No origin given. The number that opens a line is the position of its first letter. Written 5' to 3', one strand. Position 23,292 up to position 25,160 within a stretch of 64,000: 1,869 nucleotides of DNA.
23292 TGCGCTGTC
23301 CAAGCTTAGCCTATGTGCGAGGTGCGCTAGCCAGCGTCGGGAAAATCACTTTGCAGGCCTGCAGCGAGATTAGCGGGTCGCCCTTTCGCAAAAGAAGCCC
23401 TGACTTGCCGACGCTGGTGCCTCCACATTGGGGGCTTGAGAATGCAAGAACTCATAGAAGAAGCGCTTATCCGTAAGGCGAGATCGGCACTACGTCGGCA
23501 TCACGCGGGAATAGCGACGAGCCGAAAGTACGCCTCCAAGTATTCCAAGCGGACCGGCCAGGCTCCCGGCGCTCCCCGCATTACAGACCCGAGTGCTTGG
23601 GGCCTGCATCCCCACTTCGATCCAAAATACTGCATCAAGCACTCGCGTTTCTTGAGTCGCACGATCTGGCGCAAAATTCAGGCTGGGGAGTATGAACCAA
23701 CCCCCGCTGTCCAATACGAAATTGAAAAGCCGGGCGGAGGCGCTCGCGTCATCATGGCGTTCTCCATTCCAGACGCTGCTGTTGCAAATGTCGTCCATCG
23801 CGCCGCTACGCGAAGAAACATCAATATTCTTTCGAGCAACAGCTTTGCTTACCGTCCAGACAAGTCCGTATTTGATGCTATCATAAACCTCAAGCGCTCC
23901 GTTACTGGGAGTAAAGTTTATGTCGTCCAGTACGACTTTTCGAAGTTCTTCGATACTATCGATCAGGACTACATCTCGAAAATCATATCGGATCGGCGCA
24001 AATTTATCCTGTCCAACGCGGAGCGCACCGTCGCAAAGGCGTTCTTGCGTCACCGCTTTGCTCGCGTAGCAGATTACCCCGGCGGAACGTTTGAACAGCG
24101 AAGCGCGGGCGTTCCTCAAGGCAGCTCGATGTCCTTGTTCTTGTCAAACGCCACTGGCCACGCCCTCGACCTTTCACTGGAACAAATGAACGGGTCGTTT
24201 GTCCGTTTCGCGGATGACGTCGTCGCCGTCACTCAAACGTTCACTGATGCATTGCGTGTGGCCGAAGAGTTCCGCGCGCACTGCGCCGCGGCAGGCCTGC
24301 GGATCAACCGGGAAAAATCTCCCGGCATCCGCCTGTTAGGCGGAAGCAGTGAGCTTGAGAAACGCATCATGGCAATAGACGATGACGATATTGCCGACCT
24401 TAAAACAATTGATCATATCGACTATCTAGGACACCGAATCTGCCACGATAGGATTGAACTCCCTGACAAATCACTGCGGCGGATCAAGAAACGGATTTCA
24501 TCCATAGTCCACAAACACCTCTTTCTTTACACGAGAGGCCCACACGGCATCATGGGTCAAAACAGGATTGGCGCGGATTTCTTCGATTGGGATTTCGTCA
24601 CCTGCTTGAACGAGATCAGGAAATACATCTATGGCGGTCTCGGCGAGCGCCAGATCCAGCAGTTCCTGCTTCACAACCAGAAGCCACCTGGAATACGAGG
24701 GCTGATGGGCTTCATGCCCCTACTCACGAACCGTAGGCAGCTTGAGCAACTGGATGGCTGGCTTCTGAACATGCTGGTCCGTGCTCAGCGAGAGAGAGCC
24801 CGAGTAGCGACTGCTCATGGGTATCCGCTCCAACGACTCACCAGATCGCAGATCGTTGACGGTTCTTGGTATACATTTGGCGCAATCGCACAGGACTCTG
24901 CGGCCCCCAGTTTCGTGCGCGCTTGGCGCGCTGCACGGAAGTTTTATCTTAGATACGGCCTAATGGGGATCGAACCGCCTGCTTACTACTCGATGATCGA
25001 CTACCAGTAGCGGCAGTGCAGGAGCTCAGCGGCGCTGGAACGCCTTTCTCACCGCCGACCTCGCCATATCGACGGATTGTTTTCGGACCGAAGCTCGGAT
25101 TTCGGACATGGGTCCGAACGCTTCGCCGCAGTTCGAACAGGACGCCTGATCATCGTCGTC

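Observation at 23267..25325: Low-GC islet carrying an orphan reverse transcriptase between thiC and a DsbA-family gene: candidate defence-type (UG/DRT-like) or novel RT system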

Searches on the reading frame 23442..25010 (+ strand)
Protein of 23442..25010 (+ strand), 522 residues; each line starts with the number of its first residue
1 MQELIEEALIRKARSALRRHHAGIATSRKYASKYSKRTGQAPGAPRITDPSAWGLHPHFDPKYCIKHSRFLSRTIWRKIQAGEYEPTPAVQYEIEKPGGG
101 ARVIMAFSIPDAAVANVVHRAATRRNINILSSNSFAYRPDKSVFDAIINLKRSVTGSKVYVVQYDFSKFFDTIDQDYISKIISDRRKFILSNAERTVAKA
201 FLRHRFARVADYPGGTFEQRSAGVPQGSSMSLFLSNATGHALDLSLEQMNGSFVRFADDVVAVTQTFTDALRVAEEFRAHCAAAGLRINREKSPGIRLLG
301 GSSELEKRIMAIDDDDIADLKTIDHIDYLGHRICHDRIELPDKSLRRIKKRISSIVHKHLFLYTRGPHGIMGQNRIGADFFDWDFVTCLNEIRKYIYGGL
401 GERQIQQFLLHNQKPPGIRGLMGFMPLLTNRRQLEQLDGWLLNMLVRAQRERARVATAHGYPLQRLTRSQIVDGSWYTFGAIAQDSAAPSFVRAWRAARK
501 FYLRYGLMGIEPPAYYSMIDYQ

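Call 3: search_protein_families(library=pfam, proteins=[window:23442-25010:+], max_evalue=0.1)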
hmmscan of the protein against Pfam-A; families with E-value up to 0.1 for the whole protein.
window:23442-25010:+ (522 aa): 1 family
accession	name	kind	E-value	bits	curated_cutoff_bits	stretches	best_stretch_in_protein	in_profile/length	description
PF00078.32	RVT_1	-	7.7e-20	71.9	29.6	1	94-332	1-204/205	Reverse transcriptase (RNA-dependent DNA polymerase)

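Call 4: search_protein_families(library=padloc, proteins=[window:23442-25010:+], max_evalue=1)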
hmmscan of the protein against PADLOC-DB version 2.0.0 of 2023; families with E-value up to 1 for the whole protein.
window:23442-25010:+ (522 aa): 78 families (the best 25 are shown)
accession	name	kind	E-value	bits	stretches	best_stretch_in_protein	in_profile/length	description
PDLC03766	Drt9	-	1.5e-153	510.1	1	1-517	1-486/488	DRT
PDLC01136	RT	-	1.4e-32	111.2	1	74-293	44-242/263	RT (reverse transcriptase)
PDLC03764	RT_UG26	-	1.9e-20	71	2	74-293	44-256/398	DRT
PDLC03754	RT_UG17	-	1.4e-19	68.2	1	135-359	103-296/429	DRT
PDLC02063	Cas1_IIIb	-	1.4e-19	68.1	1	81-290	55-257/617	-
PDLC03768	Drt3a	-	3.3e-18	64.3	1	155-358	131-295/411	DRT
PDLC03757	Drt2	-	4.7e-18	63.5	2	211-358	280-407/502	DRT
PDLC03778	RT_UG39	-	2.9e-16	57.5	2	88-187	121-229/541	DRT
PDLC01607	RT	-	1.7e-15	55.6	1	94-332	1-160/161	"CAS-I,CAS-II,CAS-III,CAS-IV,CAS-V,CAS-VI; acquisition_associated"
PDLC03765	RT_UG27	-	7e-15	52.9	1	74-276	43-244/420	DRT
PDLC03760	RT_UG22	-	9.1e-13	46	1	66-292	37-236/476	DRT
PDLC03756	RT_UG19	-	9.3e-13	46.1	1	74-293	46-272/562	DRT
PDLC03759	RT_UG21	-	2e-12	44.7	1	158-294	141-263/503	DRT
PDLC03779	RT_UG4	-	8.6e-12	42.8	1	72-292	37-242/307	DRT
PDLC03770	RT_UG31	-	2.2e-11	41.6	1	136-293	101-241/456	DRT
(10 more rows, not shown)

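Call 5: search_protein_families(library=ncbifam, proteins=[window:23442-25010:+], max_evalue=1)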
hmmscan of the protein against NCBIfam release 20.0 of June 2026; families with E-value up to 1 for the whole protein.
window:23442-25010:+ (522 aa): 7 families
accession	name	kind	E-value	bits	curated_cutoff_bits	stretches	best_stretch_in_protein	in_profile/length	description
TIGR04416.1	group_II_RT_mat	equivalog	7.5e-36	124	300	1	72-354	36-297/353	group II intron reverse transcriptase/maturase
NF041747.1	Drt3a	equivalog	1.5e-15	57.5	200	1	143-354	97-294/412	antiviral reverse transcriptase Drt3a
NF041746.1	Drt2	equivalog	3.6e-14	52.7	390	2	218-358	218-346/416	antiviral reverse transcriptase Drt2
NF038233.2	retron_St85_RT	exception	2.6e-12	46.6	235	1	91-293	27-214/289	retron St85 family RNA-directed DNA polymerase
NF038237.1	retron_Ec67_fus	exception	7.2e-06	24.7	450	1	91-267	39-210/572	retron Ec67 family RNA-directed DNA polymerase/endonuclease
NF042941.1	Retron_TIR_antiphage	equivalog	0.038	12.8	600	1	157-263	90-183/464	TIR domain-containing anti-phage reverse transcriptase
TIGR04499.1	abortive_AbiA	subfamily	0.059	12.1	250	1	131-202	121-192/615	AbiA family abortive infection protein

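Call 12: search_solved_structures(query=window:23442-25010:+, max_evalue=0.001, show_alignments=2)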
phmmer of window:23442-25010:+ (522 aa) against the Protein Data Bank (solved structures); distinct sequences matched with E-value up to 0.001: 10.
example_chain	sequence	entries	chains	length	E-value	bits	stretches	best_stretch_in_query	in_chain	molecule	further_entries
9ioa_A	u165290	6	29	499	1.1e-60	208.9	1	3-507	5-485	RNA-dependent DNA polymerase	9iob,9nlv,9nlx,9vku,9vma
6ar1_A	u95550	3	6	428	2.2e-19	72.6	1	73-294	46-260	GsI-IIC RT | Trt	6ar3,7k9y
5hhl_A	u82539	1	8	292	3.1e-18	68.9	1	72-294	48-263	Retron-type reverse transcriptase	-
7uim_D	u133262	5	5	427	8.8e-18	67.3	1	72-294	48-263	Group II intron reverse transcriptase/maturase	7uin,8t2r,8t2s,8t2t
5hhj_A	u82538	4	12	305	2.7e-17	65.8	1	75-294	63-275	Retron-type reverse transcriptase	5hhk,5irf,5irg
8ub7_A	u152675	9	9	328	2.6e-05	26.2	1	76-270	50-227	Reverse transcriptase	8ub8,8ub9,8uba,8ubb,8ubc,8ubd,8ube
9d4s_A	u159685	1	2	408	3.3e-05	25.9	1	95-274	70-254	Group II intron-like 4 reverse transcriptase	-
9d5x_A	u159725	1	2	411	3.4e-05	25.8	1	95-274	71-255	Group II intron-like 4 reverse transcriptase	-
7kft_D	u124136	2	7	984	0.00026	22.9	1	82-301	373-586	Cas6-RT-Cas1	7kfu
9z6y_A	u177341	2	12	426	0.0005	22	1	140-289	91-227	Drt3a reverse transcriptase protein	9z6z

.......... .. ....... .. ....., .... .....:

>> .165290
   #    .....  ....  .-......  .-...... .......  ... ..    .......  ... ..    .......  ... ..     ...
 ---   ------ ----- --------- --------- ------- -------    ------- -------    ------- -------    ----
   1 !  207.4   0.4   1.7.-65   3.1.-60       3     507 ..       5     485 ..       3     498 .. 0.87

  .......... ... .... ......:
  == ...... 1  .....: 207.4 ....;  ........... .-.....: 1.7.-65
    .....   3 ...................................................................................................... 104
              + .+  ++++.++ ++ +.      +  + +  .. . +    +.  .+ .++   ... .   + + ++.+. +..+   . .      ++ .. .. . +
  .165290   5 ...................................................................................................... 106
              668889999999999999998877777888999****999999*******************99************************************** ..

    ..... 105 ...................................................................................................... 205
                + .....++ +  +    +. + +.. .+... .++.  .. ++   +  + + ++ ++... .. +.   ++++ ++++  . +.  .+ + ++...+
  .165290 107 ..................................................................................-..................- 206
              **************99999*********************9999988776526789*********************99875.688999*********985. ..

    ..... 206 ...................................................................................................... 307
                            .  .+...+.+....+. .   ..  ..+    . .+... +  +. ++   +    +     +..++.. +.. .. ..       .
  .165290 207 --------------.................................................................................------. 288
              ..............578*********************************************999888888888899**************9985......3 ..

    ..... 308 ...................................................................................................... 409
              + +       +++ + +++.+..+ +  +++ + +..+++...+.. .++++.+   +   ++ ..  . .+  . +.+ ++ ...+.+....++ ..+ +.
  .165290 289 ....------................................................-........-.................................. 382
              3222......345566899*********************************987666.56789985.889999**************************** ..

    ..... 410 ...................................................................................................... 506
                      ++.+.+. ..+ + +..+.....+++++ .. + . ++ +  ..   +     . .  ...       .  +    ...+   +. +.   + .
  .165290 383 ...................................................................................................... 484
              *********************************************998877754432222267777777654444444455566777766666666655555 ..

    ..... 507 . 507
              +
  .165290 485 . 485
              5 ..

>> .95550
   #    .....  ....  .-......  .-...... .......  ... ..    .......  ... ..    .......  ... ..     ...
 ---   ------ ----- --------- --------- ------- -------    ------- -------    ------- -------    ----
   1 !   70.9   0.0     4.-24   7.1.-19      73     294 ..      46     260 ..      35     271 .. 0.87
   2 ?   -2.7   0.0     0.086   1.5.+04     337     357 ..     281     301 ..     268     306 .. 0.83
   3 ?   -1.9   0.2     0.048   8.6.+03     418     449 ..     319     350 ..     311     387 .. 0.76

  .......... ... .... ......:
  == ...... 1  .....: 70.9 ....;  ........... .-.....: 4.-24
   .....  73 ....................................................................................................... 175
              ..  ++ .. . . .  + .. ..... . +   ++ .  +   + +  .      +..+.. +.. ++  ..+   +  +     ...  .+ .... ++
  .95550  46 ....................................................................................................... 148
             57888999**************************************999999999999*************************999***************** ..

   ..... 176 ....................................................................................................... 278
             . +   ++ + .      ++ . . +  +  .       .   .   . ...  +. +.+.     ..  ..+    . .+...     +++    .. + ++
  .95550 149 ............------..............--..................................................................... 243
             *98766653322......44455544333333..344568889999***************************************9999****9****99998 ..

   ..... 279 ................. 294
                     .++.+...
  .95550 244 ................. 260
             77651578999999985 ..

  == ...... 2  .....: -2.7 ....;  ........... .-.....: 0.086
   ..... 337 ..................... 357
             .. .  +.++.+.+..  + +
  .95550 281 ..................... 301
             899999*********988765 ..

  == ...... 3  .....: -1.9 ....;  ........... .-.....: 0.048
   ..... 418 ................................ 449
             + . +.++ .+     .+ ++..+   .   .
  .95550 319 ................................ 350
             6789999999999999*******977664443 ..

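Call 13: find_homologous_proteins(query=window:23442-25010:+, max_evalue=1e-10)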
Query window:23442-25010:+ (522 aa): 392 proteins with E <= 1e-10 among 8000 candidates; the best 120 are listed.
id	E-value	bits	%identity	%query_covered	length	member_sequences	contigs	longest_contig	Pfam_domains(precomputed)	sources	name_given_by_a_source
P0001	0.0e+0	1121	94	100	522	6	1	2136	PF00078.33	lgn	-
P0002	0.0e+0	1082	89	100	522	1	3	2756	PF00078.33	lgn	-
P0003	0.0e+0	1068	88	100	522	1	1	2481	PF00078.33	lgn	-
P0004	0.0e+0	1025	84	100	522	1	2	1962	PF00078.33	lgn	-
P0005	2.1e-290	982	80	100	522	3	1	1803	PF00078.33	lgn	-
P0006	1.3e-287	972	79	100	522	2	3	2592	PF00078.33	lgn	-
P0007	2.8e-284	961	78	100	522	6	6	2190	PF00078.33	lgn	-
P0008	5.0e-280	947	78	100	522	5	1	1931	PF00078.33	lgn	-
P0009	1.9e-276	936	75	100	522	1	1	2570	PF00078.33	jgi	-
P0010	3.5e-270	915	74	100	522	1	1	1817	PF00078.33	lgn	-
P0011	2.8e-218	744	61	100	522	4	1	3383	PF00078.33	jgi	jgi:retron-type reverse transcriptase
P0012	3.2e-217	740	59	100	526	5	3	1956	PF00078.33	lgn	-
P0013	1.7e-216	738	58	100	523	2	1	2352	PF00078.33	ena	-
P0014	6.4e-216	736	59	100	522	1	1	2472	PF00078.33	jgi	jgi:RNA-directed DNA polymerase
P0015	1.4e-213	728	59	100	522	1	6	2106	PF00078.33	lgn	-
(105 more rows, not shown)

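Call 16: find_related_loci(query=A1, collection=genome_contigs, flank=4000)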
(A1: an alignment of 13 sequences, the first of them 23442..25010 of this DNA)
Query A1 (522 aa) in genome_contigs; peptide patterns used: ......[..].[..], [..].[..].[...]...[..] (x = any residue, [..] = any of these).
210 stretches matched a pattern; 58 encode a relative of the query (tblastn E <= 1e-3); 57 distinct loci.
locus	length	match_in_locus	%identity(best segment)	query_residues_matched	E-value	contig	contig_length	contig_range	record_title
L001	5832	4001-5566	58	1-521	0e+0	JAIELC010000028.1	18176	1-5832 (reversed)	MAG: Sphingomonas sp. isolate co.spades.CONCOCT.1kb_007 c_000000000038, whole genome shotgun sequence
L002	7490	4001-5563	56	1-521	0e+0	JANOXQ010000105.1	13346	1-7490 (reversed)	MAG: Sphingomonadales bacterium isolate VAR_35_metabat_185 VAR_35_k141_1502580, whole genome shotgun sequence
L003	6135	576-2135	58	1-520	0e+0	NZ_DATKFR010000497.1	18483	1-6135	MAG: Parvibaculum sp. isolate SMAG_U14530 k141_41009, whole genome shotgun sequence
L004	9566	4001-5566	57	1-521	0e+0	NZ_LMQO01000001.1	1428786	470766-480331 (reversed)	Sphingomonas sp. Leaf407 contig_1, whole genome shotgun sequence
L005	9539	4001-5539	54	1-513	0e+0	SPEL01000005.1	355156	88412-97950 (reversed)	MAG: Sphingobium sp. isolate GV_Bin_3 Contig_000000000919, whole genome shotgun sequence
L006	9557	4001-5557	53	1-519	0e+0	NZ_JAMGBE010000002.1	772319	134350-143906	Sphingomonas hankyongi strain SE220 2, whole genome shotgun sequence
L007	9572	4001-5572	53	1-519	0e+0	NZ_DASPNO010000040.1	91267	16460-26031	MAG: Brevundimonas sp. isolate SMAG_U12123 k141_127831, whole genome shotgun sequence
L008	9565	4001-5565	55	1-521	3e-175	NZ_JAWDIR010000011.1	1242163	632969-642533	Pseudoxanthobacter sp. M-2 contig.1.lin, whole genome shotgun sequence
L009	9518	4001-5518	39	1-517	8e-124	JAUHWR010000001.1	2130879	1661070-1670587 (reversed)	MAG: Alphaproteobacteria bacterium isolate 2_bin.29 NODE_1_length_2130879_cov_5.234665, whole genome shotgun sequence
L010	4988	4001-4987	55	1-329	9e-124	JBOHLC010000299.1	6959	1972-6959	MAG: Caulobacteraceae bacterium isolate TC-S_concoct.bin.26 k127_1801525, whole genome shotgun sequence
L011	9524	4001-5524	40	1-520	3e-122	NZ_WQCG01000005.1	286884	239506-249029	Ruegeria atlantica strain HKCCD6212 NODE_5, whole genome shotgun sequence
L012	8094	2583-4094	40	1-515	5e-122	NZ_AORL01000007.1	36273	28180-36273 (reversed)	Sphingomonas sp. PR090111-T3T-6A strain PR090111-T3T6A Sphingomonas_PR09011.fna_7, whole genome shotgun sequence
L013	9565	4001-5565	59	1-521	0e+0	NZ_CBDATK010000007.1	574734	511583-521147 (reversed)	MAG: Sphingomonas sp. isolate 9dbe3f68-6ee1-4fec-aa2d-1a4ca05bd338 contig_7, whole genome shotgun sequence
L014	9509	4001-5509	40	1-516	3e-120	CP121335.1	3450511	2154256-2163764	MAG: Rhizobiaceae bacterium isolate NCC532_bact_4045 chromosome, complete genome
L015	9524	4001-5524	39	1-520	1e-118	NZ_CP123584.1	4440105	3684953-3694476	Aliisedimentitalea scapharcae strain KCTC 42119 chromosome, complete genome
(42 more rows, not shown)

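Call 24: search_dna_similar(query=window:23442-25010:+, collection=phages, mode=protein, max_rows=15)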
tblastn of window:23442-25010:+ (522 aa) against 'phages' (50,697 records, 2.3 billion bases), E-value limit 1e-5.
Records with a match: 15; places in all: 15; records where one place covers at least 80% of the query: 0.
Best place of each record, by identity: <60% 15.
By first word of the organism name: Bacteriophage 9; Chromohalobacter 1; Escherichia 1; Mycobacterium 1; StxXX-converting 1; Klebsiella 1; Bacillus 1.
By host as written in the record: - 12; Escherichia coli O111 1; Klebsiella pneumoniae 1; Bacillus subtilis subsp. subtilis str. 168 1.
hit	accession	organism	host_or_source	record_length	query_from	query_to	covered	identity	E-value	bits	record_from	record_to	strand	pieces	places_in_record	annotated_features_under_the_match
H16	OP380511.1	Chromohalobacter phage YPCBV-1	-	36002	69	370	58%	22.5%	4e-8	62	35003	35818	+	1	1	RNA-directed DNA polymerase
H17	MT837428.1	Bacteriophage sp.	human fecal samples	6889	77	302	43%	29.7%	1e-18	96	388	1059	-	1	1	record has no annotation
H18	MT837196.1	Bacteriophage sp.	human fecal samples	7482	79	293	41%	29.7%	1e-18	96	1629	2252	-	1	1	record has no annotation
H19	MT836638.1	Bacteriophage sp.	human fecal samples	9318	75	293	42%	28.1%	4e-12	75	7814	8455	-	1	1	record has no annotation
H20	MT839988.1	Bacteriophage sp.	human fecal samples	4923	79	300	43%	26.7%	2e-11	73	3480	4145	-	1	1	record has no annotation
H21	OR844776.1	Escherichia phage ECO111 5-P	Escherichia coli O111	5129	78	310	45%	25.4%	8e-7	58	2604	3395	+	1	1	record has no annotation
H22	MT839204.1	Bacteriophage sp.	human fecal samples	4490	79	293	41%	27.3%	4e-15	85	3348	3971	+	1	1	record has no annotation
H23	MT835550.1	Bacteriophage sp.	human fecal samples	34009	78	293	41%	26.3%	7e-8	62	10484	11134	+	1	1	record has no annotation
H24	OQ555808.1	Mycobacterium phage Nanz197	soil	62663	79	293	41%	26.4%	2e-12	76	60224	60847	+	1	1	RNA-directed DNA polymerase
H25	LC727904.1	StxXX-converting phage Stx1_JNE110649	-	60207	78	293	41%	25.5%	3e-6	56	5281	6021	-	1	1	none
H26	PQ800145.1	Klebsiella phage Kpn_R1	Klebsiella pneumoniae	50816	77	293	42%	25.2%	3e-7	60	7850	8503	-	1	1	record has no annotation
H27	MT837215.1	Bacteriophage sp.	human fecal samples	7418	77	293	42%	24.9%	1e-8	64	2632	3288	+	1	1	record has no annotation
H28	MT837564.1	Bacteriophage sp.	human fecal samples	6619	84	297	41%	25.1%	3e-9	66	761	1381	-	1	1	record has no annotation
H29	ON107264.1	Bacillus phage BUCT083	Bacillus subtilis subsp. subtilis str. ...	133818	79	253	34%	29.2%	2e-6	57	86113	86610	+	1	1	reverse transcriptase/maturase family protein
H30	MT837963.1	Bacteriophage sp.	human fecal samples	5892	77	247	33%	29.2%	6e-8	62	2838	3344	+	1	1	record has no annotation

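Call 32: find_encoding_contigs(protein=P0001, flank=3000, max_places=3)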
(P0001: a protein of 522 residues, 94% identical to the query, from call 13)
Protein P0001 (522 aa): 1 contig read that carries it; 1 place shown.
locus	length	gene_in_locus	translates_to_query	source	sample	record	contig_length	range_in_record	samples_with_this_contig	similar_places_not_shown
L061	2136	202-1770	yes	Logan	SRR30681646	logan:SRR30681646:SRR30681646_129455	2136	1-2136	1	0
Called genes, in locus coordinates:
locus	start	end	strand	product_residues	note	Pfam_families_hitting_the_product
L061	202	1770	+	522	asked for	PF00078:RVT_1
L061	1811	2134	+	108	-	?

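Call 33: find_encoding_contigs(protein=P0002, flank=3000, max_places=3)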
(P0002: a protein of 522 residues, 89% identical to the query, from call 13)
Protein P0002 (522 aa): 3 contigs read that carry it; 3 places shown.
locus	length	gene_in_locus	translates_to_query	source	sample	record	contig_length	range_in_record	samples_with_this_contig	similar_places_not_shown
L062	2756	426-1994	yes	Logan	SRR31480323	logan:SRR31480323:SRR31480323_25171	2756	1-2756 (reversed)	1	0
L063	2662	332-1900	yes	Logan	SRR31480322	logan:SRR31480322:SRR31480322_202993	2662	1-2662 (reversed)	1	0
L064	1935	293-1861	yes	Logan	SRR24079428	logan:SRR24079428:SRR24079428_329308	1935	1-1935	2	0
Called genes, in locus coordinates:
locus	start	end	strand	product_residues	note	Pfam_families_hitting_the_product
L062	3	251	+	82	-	?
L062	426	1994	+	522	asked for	PF00078:RVT_1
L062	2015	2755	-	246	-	?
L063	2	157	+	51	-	?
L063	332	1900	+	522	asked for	PF00078:RVT_1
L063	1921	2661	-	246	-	?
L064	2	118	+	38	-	?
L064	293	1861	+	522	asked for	PF00078:RVT_1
